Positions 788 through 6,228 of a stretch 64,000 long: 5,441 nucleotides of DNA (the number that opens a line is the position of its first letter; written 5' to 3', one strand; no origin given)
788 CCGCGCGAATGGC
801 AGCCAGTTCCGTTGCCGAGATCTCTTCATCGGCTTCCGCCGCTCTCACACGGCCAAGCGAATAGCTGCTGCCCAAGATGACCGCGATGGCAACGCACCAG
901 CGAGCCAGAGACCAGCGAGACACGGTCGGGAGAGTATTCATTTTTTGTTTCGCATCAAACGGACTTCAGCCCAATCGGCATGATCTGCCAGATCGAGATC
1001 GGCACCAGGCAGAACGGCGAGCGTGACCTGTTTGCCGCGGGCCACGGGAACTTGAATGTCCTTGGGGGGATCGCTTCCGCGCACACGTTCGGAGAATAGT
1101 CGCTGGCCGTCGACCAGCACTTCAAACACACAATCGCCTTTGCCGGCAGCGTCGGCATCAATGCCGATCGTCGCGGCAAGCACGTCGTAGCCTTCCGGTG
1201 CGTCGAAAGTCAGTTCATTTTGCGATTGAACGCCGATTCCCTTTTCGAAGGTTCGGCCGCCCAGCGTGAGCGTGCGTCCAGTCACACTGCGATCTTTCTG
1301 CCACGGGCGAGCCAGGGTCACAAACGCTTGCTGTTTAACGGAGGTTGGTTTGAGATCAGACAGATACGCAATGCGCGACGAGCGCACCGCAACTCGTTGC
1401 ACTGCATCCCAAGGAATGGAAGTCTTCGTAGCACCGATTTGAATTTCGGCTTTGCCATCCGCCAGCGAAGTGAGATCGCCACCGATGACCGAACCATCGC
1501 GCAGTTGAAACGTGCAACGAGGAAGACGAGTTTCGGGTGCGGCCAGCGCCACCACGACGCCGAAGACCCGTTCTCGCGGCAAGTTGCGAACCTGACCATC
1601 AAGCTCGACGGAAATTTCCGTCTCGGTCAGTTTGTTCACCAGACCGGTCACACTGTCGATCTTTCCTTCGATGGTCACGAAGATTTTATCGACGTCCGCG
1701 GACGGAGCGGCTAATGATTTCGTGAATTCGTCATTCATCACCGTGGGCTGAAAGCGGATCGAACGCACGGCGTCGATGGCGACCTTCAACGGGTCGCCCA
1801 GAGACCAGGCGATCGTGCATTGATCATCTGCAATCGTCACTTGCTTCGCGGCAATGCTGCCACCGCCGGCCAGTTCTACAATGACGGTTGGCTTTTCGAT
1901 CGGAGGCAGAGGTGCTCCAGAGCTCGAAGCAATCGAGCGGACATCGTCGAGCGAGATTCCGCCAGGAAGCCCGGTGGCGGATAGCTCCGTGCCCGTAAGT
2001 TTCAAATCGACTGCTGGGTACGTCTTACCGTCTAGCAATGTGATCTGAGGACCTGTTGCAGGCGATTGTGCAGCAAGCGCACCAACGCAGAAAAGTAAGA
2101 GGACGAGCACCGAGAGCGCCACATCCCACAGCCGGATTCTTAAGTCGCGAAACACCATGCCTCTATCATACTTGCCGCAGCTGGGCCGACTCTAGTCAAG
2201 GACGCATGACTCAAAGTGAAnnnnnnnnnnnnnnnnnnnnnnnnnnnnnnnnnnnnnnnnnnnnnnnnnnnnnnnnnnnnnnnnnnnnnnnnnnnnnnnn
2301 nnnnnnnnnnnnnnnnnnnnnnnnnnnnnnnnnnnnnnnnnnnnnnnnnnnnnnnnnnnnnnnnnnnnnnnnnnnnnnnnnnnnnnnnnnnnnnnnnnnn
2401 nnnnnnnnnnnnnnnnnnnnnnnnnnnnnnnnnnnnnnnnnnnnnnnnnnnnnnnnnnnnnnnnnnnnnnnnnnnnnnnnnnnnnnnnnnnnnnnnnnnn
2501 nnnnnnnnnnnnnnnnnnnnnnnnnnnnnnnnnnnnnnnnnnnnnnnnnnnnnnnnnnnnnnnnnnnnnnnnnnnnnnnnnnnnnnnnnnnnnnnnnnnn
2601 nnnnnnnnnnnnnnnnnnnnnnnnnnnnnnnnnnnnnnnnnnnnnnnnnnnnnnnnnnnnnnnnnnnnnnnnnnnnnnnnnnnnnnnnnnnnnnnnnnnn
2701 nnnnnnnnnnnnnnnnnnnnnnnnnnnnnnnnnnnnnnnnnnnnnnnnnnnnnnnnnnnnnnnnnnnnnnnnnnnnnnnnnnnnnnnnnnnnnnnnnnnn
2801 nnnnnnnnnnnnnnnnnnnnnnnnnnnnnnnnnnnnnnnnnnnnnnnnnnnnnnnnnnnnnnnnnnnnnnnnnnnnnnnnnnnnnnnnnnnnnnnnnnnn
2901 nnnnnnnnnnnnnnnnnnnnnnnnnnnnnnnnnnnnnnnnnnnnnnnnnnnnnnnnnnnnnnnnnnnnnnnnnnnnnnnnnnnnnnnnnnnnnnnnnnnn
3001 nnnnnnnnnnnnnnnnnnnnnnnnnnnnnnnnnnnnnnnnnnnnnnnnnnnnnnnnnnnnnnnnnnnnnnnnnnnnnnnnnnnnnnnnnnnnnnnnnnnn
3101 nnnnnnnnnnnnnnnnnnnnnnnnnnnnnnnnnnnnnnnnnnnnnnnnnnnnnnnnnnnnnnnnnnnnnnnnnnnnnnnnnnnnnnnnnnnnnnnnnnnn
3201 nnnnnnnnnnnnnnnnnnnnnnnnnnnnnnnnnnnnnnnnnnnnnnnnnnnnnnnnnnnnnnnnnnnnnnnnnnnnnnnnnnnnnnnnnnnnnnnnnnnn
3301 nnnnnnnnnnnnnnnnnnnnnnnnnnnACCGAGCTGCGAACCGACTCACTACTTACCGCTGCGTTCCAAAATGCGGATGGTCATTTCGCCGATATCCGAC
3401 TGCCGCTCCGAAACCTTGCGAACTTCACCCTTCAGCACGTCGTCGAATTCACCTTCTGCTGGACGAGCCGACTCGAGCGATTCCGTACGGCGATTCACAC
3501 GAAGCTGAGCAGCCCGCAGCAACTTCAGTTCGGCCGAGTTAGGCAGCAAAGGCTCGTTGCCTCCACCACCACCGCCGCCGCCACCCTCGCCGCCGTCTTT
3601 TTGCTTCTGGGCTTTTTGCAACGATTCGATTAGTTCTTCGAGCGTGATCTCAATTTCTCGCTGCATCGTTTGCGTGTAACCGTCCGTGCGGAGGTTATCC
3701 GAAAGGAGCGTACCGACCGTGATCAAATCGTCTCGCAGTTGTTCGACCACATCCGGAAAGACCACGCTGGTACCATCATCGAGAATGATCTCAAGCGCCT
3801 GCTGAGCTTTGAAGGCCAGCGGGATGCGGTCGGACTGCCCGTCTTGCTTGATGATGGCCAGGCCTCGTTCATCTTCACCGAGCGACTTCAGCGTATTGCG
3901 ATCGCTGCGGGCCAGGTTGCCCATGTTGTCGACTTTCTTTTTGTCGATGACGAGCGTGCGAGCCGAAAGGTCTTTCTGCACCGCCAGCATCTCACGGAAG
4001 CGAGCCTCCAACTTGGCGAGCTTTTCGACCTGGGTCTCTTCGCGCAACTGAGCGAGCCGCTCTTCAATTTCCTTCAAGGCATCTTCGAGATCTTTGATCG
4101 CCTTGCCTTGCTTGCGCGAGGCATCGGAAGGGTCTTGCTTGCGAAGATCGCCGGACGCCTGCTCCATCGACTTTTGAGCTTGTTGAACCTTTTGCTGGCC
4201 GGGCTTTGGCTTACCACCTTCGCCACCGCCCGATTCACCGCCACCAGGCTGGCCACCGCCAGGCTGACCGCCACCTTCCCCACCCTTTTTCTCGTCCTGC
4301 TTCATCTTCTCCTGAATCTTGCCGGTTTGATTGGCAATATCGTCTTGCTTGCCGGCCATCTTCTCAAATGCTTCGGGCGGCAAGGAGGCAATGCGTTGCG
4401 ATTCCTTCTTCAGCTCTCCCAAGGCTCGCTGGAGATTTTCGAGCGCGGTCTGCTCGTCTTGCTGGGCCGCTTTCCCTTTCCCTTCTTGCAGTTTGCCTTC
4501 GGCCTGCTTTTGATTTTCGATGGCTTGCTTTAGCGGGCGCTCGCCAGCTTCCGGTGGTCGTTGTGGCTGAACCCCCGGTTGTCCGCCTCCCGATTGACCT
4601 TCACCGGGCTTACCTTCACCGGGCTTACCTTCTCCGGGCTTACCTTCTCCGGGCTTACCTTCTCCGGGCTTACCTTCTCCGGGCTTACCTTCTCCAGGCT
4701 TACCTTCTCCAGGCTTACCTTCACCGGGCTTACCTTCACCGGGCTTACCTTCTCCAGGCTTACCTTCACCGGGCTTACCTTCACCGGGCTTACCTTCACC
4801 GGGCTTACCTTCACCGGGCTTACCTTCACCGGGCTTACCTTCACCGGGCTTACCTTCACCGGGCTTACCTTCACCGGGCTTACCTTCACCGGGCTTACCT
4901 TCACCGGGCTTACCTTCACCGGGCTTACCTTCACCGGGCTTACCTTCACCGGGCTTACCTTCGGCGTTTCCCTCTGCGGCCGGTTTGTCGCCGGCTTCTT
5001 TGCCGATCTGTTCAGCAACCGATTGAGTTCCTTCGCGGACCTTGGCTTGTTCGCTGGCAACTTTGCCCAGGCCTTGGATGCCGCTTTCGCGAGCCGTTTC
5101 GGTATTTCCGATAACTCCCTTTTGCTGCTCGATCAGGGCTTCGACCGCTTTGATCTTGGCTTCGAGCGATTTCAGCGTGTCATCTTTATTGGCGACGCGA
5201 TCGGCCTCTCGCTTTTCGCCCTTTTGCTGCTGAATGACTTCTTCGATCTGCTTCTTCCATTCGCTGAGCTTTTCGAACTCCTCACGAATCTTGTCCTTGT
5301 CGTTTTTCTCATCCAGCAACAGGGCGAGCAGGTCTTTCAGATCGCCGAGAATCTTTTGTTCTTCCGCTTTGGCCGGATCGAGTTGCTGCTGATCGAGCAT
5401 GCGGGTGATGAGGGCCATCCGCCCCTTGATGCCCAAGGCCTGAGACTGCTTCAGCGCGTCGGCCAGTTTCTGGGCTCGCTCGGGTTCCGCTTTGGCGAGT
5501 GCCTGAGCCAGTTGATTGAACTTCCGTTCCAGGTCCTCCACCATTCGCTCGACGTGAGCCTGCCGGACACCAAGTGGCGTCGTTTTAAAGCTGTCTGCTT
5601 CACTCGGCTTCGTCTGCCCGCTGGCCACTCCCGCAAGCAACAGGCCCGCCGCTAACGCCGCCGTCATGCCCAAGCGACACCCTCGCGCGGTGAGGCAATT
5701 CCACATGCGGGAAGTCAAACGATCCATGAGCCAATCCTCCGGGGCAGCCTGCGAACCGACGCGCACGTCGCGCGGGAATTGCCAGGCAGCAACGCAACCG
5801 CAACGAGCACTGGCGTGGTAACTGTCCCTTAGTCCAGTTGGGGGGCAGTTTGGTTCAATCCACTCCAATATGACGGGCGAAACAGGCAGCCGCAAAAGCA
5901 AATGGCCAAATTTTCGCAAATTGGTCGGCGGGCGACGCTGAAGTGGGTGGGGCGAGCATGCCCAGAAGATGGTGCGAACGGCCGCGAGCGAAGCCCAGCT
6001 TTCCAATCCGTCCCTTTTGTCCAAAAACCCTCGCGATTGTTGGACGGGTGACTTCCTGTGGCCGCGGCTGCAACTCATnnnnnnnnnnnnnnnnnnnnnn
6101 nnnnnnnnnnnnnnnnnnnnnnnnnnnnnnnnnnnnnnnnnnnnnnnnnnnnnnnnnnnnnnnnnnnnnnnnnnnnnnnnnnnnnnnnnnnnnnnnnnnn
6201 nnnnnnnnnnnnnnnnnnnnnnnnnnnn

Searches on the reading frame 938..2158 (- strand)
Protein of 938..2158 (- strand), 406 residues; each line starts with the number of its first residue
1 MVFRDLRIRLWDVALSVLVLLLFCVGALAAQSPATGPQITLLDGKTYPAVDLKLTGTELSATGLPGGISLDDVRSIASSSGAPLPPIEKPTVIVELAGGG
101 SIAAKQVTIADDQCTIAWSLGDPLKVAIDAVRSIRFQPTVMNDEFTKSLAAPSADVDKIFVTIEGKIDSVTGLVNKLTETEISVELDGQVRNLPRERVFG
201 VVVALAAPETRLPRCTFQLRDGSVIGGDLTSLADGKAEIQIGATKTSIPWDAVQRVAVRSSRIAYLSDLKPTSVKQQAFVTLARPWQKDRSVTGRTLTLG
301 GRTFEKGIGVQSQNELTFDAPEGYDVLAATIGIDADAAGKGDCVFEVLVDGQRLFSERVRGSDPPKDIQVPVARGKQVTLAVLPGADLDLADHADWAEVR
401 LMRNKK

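Call 53: search_protein_families(library=pfam, proteins=[window:938-2158:-], max_evalue=0.0001)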
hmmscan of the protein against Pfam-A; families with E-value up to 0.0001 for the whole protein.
window:938-2158:- (406 aa): 1 family
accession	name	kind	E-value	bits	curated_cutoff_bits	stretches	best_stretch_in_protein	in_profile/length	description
PF08305.17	NPCBM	-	1e-32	113.4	23.9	1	264-401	3-136/137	NPCBM/NEW2 domain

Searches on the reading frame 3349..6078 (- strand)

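Call 53: search_protein_families(library=pfam, proteins=[window:3349-6078:-], max_evalue=0.0001)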
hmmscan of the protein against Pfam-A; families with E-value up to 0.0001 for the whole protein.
window:3349-6078:- (909 aa): 1 family
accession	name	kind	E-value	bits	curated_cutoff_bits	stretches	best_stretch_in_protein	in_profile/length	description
PF02095.21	Extensin_1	-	3.5e-06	27.4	105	1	375-496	3-124/171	Extensin-like protein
